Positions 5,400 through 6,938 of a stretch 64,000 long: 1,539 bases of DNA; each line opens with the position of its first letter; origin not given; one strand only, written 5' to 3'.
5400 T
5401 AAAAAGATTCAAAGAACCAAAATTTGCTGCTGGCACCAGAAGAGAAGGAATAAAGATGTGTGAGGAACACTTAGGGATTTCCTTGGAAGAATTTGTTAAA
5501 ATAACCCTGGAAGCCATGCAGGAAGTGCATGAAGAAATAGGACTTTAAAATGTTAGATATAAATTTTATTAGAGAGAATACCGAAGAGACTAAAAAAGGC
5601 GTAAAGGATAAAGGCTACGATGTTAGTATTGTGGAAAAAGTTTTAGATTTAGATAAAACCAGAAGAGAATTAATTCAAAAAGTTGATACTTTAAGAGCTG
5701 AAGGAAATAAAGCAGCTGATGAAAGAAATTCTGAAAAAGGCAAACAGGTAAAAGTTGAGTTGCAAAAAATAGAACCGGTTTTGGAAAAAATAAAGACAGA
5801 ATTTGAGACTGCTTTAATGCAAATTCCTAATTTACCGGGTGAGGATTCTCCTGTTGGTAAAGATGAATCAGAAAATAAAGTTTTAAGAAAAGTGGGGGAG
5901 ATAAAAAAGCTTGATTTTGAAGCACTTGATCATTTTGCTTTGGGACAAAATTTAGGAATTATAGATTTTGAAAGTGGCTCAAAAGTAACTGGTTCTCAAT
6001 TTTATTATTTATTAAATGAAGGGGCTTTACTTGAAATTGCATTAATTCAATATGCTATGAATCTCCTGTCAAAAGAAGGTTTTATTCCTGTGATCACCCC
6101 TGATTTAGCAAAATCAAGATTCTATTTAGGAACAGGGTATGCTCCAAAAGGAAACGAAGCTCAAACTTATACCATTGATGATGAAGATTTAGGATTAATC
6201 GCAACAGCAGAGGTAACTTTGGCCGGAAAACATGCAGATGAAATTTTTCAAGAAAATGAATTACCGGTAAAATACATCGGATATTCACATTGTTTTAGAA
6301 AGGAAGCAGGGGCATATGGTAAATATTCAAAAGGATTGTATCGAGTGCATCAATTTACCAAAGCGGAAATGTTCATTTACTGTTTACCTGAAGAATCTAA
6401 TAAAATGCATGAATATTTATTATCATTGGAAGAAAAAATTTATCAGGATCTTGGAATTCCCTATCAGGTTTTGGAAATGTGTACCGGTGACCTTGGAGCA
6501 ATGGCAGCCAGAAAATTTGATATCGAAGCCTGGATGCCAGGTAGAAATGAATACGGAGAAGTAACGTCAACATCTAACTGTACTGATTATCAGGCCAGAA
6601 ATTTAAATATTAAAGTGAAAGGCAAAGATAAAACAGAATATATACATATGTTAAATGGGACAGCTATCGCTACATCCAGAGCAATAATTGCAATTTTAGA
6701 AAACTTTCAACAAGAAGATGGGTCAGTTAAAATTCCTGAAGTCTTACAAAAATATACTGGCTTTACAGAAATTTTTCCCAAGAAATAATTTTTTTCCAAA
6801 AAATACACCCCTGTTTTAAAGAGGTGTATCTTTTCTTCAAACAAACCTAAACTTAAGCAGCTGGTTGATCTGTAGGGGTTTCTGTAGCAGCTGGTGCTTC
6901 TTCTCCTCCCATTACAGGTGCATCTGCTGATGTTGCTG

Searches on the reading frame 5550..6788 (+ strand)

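Call 8: search_protein_families(library=pfam, proteins=[window:5550-6788:+], max_evalue=0.01)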
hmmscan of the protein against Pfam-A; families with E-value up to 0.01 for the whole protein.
window:5550-6788:+ (412 aa): 2 families
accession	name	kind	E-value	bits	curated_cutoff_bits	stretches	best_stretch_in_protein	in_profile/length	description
PF00587.30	tRNA-synt_2b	-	5.6e-38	131.2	29.3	1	210-386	4-179/179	tRNA synthetase class II core domain (G, H, P, S and T)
PF02403.27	Seryl_tRNA_N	-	3e-18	66.5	28.2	1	1-96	1-108/108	Seryl-tRNA synthetase N-terminal domain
